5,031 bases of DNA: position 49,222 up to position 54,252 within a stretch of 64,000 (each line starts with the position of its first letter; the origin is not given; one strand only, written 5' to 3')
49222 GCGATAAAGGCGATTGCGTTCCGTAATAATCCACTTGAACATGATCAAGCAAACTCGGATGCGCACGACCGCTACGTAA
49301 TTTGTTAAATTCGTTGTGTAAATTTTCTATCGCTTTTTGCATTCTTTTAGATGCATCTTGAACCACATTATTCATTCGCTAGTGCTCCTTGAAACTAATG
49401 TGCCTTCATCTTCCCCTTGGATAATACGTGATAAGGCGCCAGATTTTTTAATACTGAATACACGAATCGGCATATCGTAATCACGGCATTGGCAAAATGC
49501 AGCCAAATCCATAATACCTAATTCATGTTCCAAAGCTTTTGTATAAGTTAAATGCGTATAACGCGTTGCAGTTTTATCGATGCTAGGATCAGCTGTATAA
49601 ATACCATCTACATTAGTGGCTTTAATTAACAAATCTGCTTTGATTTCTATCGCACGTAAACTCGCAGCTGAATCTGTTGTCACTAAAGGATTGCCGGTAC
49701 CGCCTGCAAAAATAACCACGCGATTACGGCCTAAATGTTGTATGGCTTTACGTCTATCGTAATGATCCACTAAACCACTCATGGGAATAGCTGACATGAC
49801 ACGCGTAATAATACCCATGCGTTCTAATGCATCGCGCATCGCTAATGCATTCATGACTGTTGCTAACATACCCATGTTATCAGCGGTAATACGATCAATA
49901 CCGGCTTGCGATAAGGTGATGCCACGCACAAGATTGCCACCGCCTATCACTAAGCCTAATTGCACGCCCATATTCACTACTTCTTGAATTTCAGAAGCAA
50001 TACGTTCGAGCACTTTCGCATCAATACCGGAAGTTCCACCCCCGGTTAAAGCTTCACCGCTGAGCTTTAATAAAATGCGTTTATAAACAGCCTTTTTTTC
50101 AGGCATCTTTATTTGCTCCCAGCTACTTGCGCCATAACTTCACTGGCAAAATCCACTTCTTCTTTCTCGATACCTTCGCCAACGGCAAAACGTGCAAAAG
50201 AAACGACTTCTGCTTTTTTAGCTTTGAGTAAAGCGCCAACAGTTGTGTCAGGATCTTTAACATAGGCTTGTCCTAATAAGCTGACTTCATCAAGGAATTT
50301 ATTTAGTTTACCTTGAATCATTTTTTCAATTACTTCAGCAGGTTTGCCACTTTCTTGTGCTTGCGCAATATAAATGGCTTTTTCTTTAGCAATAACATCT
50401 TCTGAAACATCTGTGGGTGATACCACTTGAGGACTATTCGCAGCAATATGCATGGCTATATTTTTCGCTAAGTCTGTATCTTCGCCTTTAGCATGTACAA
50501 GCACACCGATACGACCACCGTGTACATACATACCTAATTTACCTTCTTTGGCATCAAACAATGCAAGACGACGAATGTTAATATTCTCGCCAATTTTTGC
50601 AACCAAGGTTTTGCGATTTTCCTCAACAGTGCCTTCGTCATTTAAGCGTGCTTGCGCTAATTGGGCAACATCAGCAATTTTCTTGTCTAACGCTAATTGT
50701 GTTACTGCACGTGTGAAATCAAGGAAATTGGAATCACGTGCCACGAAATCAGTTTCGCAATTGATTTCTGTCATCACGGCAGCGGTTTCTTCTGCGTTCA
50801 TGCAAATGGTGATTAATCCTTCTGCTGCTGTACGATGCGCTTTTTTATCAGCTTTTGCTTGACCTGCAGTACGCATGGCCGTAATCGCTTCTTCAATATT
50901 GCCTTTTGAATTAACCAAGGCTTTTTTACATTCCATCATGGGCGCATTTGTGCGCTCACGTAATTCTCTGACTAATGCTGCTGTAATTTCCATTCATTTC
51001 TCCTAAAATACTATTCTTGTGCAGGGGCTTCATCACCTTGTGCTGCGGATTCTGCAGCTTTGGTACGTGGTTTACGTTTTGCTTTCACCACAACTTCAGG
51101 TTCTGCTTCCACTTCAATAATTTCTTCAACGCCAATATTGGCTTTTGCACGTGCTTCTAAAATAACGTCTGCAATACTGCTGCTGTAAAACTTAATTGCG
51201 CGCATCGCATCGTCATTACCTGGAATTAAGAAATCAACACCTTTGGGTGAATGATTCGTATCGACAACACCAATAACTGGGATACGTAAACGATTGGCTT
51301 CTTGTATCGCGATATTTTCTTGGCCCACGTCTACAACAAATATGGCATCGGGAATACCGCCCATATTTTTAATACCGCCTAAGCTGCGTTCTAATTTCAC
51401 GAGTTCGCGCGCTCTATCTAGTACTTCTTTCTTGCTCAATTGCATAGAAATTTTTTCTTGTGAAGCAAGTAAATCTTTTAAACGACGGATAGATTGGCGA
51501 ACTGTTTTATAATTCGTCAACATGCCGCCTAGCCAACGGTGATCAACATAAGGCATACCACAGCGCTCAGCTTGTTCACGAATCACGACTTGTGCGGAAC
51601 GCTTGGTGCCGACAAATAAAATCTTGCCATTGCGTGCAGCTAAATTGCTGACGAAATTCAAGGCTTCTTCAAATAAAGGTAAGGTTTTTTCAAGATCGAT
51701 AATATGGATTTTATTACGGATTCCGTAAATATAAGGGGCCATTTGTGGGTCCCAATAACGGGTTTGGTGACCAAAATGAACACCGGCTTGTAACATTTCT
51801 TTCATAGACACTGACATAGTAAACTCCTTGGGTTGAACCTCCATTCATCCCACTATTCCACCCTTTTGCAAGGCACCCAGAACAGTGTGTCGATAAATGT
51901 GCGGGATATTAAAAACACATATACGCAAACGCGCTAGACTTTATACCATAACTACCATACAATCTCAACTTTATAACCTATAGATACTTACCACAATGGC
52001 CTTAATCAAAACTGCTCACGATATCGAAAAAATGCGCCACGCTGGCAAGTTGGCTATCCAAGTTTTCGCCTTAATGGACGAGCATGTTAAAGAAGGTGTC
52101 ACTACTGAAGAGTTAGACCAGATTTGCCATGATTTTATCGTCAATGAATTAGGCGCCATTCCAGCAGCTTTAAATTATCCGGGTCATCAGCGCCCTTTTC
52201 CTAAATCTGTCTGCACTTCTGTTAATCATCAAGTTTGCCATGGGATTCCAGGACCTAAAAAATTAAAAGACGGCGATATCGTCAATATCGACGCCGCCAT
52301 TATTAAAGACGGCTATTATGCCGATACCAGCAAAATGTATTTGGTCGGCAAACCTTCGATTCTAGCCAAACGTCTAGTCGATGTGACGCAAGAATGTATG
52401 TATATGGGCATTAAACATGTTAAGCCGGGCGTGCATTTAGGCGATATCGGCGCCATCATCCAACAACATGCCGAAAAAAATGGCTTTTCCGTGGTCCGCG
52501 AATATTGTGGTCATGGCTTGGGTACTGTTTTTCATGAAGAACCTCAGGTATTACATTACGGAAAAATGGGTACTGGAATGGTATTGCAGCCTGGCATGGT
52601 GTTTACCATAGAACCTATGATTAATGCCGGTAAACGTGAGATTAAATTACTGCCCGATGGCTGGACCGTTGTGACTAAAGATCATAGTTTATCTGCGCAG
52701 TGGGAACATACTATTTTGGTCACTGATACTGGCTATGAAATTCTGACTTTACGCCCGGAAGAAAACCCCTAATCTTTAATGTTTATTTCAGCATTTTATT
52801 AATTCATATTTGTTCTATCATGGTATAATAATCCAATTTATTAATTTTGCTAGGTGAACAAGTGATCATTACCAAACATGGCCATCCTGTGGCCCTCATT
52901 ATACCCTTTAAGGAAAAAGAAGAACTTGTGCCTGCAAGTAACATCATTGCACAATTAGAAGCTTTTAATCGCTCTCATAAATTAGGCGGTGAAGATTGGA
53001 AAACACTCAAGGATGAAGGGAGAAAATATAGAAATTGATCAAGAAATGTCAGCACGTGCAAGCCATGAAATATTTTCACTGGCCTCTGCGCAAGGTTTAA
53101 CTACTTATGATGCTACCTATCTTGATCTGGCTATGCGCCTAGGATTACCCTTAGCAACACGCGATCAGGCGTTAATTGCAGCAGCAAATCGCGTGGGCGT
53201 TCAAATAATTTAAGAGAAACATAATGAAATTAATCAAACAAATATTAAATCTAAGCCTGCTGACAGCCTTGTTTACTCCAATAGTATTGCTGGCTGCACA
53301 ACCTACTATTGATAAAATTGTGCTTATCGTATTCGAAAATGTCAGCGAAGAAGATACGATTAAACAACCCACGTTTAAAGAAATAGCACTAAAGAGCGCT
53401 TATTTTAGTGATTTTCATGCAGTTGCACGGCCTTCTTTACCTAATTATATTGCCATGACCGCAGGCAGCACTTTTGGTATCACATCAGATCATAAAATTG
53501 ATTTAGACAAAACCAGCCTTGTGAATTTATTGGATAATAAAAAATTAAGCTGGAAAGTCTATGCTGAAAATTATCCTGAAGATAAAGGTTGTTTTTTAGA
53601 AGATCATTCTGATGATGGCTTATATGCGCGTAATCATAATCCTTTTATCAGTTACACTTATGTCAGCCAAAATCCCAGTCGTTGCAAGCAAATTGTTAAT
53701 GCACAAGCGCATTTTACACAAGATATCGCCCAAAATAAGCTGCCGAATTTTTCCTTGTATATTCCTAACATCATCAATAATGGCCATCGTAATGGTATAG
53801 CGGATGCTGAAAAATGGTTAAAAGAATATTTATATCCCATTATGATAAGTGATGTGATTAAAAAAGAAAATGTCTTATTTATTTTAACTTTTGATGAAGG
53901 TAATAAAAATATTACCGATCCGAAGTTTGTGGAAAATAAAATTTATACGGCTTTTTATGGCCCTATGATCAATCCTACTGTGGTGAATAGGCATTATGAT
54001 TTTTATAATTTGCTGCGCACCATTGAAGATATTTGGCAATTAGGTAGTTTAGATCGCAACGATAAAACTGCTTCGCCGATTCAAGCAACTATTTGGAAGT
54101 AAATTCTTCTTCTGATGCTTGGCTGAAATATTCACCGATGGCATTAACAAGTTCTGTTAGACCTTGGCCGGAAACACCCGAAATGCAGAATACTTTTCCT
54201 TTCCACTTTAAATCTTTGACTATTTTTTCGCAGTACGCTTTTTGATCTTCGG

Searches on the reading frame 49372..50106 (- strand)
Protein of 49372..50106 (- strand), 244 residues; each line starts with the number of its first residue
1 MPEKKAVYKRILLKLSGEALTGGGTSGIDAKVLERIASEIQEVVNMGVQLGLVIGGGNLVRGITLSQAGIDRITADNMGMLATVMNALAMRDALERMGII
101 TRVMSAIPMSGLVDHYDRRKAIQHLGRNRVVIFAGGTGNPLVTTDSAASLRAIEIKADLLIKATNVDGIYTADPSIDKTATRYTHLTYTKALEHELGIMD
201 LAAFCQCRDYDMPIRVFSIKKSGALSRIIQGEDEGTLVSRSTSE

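Call 81: list_cluster_members(proteins=[window:49372-50106:-, window:40638-41093:-, window:50109-50993:-, window:39869-40645:-, window:11386-12822:-, window:3904-5343:-, window:55816-56769:+, window:59043-59909:-])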
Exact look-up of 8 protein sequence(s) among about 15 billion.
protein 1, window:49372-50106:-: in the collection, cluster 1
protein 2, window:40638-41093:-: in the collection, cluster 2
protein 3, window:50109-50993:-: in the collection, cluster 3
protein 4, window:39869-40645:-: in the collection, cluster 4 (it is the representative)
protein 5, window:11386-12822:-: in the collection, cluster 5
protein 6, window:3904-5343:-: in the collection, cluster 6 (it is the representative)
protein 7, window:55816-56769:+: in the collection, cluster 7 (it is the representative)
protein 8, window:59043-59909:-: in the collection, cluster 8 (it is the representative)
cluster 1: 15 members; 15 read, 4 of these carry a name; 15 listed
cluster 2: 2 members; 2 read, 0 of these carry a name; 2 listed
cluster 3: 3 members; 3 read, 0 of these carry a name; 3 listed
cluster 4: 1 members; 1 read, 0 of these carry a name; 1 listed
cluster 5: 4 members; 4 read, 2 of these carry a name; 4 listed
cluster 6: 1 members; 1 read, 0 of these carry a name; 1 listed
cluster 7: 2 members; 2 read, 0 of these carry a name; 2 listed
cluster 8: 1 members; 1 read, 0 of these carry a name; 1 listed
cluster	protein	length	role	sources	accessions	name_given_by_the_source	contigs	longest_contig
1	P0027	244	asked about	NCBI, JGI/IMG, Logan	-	-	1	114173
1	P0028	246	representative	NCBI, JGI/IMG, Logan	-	-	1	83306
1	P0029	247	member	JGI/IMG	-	uridylate kinase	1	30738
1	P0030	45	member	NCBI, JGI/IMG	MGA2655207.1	MAG: UMP kinase, partial [Gammaproteobacteria bacterium] | uridylate kinase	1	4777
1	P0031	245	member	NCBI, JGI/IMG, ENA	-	uridylate kinase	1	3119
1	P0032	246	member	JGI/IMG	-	uridylate kinase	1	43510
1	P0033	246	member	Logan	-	-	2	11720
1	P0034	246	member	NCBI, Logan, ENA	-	-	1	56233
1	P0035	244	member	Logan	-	-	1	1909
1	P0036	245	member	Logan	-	-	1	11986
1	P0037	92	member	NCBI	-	-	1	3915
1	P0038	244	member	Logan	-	-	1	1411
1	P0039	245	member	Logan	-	-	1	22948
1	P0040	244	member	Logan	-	-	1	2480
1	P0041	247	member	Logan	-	-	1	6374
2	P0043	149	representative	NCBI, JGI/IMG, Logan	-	-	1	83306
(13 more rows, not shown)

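Call 82: find_encoding_contigs(protein=P0043, flank=10000, max_places=3)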
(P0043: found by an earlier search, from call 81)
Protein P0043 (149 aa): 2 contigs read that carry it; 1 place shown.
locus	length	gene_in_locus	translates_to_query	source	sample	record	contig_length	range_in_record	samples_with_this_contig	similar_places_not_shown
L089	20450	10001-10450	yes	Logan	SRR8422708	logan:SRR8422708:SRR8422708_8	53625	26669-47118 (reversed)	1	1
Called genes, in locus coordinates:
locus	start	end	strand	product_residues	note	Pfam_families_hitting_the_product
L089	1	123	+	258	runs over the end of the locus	PF00318:Ribosomal_S2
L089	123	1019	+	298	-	PF00889:EF_TS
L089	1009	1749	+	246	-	PF00696:AA_kinase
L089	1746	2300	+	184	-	PF01765:RRF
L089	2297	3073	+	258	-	PF01255:Prenyltransf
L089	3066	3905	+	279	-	PF01148:CTP_transf_1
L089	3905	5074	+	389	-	PF02670:DXP_reductoisom, PF08436:DXP_redisom_C, PF13288:DXPR_C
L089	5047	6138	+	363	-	PF02163:Peptidase_M50, PF13180:PDZ_2, PF17820:PDZ_6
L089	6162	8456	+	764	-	PF07244:POTRA, PF01103:Omp85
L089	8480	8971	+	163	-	PF03938:OmpH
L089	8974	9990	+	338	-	PF04613:LpxD, PF25084:LbH_EIF2B, PF00132:Hexapep, PF14602:Hexapep_2 (faint), PF25087:GMPPB_C, PF00132:Hexapep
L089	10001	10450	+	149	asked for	PF22817:ApeP-like, PF07977:FabA, PF22818:ApeI-like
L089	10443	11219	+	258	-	PF25084:LbH_EIF2B (faint), PF25087:GMPPB_C (weak), PF00132:Hexapep (weak), PF13720:Acetyltransf_11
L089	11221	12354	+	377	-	PF02684:LpxB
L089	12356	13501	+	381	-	PF01757:Acyl_transf_3 (faint), PF07786:HGSNAT_cat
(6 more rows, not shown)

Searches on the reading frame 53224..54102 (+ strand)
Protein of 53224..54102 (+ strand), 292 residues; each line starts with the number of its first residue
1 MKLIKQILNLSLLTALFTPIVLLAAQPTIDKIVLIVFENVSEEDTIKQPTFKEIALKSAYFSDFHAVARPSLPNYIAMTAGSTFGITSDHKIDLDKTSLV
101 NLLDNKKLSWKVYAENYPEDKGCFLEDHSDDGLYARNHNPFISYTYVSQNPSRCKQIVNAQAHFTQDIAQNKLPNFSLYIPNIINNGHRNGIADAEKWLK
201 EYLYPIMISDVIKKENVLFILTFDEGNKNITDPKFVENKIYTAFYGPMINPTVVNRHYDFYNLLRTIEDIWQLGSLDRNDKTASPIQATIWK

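Call 36: search_protein_families(library=pfam, proteins=[window:53224-54102:+], max_evalue=0.001)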
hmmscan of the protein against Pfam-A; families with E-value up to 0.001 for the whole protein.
window:53224-54102:+ (292 aa): 1 family
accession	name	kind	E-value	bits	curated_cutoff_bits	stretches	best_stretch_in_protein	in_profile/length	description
PF04185.19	Phosphoesterase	-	6.9e-27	95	23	1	49-273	108-355/356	Phosphoesterase family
